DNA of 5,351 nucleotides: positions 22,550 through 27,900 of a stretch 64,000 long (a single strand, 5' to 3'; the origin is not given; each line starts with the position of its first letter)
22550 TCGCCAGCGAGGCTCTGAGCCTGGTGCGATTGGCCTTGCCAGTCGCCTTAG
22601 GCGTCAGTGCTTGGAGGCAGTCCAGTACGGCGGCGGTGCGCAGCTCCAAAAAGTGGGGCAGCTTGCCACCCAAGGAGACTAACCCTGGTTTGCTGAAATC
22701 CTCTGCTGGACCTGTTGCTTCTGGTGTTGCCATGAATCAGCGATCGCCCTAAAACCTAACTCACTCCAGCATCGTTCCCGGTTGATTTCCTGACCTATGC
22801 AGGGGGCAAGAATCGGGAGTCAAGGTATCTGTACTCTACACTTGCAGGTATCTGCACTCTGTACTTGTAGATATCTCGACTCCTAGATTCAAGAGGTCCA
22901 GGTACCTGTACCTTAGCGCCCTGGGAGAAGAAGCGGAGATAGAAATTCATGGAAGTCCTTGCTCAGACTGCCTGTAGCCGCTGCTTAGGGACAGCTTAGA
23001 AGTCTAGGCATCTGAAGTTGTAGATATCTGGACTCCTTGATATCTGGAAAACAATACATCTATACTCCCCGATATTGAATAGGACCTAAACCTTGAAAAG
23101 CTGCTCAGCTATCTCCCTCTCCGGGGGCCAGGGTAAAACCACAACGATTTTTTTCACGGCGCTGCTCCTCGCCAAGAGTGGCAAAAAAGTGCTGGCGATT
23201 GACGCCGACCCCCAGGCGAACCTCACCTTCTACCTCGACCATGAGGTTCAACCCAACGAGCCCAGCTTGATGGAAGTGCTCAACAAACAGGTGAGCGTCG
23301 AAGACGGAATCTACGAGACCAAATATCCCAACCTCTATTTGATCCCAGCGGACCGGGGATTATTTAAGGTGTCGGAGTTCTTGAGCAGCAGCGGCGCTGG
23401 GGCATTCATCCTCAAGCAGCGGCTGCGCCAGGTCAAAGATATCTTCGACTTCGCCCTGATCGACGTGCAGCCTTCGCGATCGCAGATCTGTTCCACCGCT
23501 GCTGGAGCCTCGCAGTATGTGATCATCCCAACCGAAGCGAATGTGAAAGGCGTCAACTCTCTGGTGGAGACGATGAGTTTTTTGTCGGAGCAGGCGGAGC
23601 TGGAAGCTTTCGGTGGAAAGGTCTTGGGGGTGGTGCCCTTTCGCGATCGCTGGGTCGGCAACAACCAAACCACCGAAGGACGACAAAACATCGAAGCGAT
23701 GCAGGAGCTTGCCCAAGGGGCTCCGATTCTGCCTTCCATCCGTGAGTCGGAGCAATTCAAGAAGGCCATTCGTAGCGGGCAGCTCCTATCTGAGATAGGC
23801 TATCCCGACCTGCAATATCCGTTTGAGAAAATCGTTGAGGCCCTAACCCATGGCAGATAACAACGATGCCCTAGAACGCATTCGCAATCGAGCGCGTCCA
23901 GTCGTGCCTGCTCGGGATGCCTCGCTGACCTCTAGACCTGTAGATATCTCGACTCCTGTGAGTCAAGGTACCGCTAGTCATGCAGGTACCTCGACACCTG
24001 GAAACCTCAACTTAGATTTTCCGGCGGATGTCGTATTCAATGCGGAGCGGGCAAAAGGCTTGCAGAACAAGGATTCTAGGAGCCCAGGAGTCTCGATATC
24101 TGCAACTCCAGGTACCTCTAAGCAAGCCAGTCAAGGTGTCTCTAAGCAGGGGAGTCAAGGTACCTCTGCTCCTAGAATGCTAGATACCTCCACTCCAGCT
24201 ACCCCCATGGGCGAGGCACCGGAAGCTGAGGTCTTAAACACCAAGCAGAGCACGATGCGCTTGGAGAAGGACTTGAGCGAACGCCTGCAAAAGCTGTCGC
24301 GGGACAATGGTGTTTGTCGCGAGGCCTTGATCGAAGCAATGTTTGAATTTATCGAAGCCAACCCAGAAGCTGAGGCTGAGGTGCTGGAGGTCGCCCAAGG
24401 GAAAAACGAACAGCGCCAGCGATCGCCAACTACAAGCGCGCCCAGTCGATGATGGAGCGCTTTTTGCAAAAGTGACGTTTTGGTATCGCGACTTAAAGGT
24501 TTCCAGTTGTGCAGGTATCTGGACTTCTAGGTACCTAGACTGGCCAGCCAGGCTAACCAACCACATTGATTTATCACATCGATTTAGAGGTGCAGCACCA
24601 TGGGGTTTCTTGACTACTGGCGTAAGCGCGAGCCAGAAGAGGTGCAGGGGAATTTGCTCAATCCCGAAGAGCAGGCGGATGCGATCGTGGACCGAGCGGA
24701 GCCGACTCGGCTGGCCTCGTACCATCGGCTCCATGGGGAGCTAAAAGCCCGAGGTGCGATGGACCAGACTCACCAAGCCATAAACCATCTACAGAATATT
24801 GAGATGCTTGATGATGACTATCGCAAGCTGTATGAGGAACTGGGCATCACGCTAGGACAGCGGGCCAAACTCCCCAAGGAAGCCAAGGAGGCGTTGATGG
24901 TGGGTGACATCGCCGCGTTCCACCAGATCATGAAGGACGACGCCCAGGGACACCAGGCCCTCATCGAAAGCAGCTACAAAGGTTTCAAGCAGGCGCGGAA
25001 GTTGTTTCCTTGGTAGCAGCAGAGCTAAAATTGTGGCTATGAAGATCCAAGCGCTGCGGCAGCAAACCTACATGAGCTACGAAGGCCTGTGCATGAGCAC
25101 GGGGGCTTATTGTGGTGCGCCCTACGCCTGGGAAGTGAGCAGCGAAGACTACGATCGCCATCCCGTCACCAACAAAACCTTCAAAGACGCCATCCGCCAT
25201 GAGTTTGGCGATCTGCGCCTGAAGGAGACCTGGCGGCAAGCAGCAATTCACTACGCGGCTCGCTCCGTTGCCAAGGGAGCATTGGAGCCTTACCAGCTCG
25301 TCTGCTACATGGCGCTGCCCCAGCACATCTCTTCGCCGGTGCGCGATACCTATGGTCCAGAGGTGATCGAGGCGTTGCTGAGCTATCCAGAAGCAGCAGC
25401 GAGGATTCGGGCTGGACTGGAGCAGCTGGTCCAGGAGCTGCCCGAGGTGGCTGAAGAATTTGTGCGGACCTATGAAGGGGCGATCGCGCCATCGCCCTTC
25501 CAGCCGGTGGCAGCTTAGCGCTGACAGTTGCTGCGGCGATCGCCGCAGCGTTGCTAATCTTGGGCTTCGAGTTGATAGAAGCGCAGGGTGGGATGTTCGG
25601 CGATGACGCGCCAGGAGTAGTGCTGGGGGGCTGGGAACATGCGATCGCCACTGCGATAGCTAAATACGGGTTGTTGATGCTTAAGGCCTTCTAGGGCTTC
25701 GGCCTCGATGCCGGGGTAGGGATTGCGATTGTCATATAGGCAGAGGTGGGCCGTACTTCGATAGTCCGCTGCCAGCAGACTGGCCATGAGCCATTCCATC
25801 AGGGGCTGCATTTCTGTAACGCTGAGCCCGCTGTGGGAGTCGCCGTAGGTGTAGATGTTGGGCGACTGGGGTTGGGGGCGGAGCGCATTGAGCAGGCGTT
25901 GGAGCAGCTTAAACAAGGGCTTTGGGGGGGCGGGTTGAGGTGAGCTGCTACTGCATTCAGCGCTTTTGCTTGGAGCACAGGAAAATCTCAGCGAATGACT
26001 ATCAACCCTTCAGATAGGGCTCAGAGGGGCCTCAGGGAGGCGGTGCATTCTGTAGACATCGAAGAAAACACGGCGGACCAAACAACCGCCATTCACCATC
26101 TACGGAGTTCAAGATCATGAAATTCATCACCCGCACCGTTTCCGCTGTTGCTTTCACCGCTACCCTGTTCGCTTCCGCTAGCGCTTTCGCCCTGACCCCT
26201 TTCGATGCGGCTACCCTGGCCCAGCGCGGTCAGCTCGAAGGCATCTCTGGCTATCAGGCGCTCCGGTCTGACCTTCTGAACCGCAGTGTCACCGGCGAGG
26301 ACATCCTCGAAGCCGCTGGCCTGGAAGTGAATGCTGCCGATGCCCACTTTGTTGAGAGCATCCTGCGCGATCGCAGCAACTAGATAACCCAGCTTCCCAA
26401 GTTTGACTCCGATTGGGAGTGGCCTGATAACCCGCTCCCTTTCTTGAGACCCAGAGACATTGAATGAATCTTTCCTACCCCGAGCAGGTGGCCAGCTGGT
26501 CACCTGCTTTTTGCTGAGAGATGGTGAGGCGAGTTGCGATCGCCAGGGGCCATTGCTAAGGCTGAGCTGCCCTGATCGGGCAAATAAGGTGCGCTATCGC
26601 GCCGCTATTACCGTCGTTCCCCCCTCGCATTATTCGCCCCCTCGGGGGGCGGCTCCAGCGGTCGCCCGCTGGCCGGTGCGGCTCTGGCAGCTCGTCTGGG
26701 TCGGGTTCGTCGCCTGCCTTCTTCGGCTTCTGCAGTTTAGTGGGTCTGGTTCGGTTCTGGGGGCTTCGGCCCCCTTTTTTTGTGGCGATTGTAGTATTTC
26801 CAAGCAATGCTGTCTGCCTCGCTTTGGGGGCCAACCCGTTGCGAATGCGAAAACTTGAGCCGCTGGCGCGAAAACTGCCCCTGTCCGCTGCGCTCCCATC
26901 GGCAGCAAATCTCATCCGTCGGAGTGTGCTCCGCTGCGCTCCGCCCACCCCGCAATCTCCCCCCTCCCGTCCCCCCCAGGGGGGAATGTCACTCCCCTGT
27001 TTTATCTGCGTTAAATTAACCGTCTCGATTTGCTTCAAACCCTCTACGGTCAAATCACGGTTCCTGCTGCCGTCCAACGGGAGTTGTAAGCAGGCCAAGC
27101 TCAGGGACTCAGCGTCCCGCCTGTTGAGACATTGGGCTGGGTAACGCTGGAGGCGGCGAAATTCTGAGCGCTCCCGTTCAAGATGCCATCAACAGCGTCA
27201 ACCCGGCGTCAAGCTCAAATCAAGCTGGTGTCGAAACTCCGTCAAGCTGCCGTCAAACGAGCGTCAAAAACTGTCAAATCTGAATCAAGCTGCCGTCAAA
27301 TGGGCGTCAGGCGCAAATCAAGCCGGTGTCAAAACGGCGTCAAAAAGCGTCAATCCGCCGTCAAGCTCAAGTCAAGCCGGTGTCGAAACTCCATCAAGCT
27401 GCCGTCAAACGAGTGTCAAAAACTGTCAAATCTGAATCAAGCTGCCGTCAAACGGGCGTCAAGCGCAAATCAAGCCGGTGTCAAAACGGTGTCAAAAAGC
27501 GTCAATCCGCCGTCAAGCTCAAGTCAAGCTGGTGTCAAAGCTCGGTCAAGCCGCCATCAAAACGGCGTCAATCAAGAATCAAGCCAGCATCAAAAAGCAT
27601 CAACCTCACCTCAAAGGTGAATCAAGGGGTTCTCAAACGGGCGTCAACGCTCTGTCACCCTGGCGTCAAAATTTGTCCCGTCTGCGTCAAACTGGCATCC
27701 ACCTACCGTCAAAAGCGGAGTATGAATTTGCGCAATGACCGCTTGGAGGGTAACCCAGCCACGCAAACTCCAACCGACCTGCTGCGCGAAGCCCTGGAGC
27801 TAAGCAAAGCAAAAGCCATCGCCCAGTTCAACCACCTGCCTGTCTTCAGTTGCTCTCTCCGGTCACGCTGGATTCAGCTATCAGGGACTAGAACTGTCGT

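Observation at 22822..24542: ACTC-containing 15-17-bp boxes bracket parA and its RHH partner and also lie inside the partner's coding sequence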

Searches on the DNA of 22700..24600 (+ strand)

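Call 8: search_dna_similar(query=window:22700-24600:+, collection=plasmids, mode=distant, max_rows=20)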
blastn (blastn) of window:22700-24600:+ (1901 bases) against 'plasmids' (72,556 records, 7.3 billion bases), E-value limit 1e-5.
Records with a match: 8; places in all: 8; records where one place covers at least 80% of the query: 0.
Best place of each record, by identity: 60-80% 8.
By first word of the organism name: Nostoc 5; Calothrix 1; Crinalium 1; Anabaena 1.
By predicted mobility (MOB-suite, as given by PLSDB): non-mobilizable 5; mobilizable 3.
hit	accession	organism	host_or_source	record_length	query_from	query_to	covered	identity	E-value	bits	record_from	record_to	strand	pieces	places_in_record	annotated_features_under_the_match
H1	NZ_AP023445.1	Nostoc sp. MS1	-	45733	415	1254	44%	63.9%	1e-27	133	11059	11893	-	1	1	AAA family ATPase | ribbon-helix-helix protein, CopG family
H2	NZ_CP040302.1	Nostoc sp. TCL26-01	Leiosporoceros dussii,pure culture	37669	388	1153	40%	67.5%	2e-62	248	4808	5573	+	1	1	AAA family ATPase | hypothetical protein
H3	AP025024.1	Calothrix sp. PCC 7716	-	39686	348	1142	42%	64.9%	5e-33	150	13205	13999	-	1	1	hypothetical protein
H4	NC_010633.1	Nostoc punctiforme PCC 73102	-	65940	388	1153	40%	67.0%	2e-57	232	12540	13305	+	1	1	AAA family ATPase | hypothetical protein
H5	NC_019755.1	Crinalium epipsammum PCC 9333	-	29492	481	1254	41%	64.1%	2e-19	106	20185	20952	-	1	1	ParA family protein | hypothetical protein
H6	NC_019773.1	Anabaena cylindrica PCC 7122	water, most likely pond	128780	490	1254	40%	64.0%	3e-23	119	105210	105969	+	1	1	ParA family protein | hypothetical protein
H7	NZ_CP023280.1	Nostoc sp. CENA543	cell culture,Brazilian saline-alkaline ...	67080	640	1132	26%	63.3%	1e-9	74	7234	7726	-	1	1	ParA family protein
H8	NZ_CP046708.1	Nostoc sp. ATCC 53789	-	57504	500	617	6%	73.1%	6e-7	64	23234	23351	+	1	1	ParA family protein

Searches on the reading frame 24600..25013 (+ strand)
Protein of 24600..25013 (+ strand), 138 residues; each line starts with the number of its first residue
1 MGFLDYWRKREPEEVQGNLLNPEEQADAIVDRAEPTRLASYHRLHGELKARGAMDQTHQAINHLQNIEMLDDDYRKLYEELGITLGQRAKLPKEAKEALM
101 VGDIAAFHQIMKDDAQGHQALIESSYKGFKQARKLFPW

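Call 6: search_protein_families(library=pfam, proteins=[window:24600-25013:+], max_evalue=0.1)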
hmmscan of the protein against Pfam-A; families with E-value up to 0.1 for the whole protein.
window:24600-25013:+ (138 aa): 1 family
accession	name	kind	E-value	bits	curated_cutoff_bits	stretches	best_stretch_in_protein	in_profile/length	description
PF05119.17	Terminase_4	-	0.068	14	24.7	0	39-97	34-97/98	Phage terminase, small subunit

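Call 7: search_protein_families(library=ncbifam, proteins=[window:24600-25013:+], max_evalue=0.1)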
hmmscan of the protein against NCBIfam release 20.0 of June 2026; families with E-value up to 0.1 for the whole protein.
window:24600-25013:+ (138 aa): 0 families

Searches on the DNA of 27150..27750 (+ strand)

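Call 94: search_dna_similar(query=window:27150-27750:+, collection=plasmids, mode=distant, max_rows=10)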
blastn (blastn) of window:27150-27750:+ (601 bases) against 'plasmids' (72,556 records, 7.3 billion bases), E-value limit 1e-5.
No match.
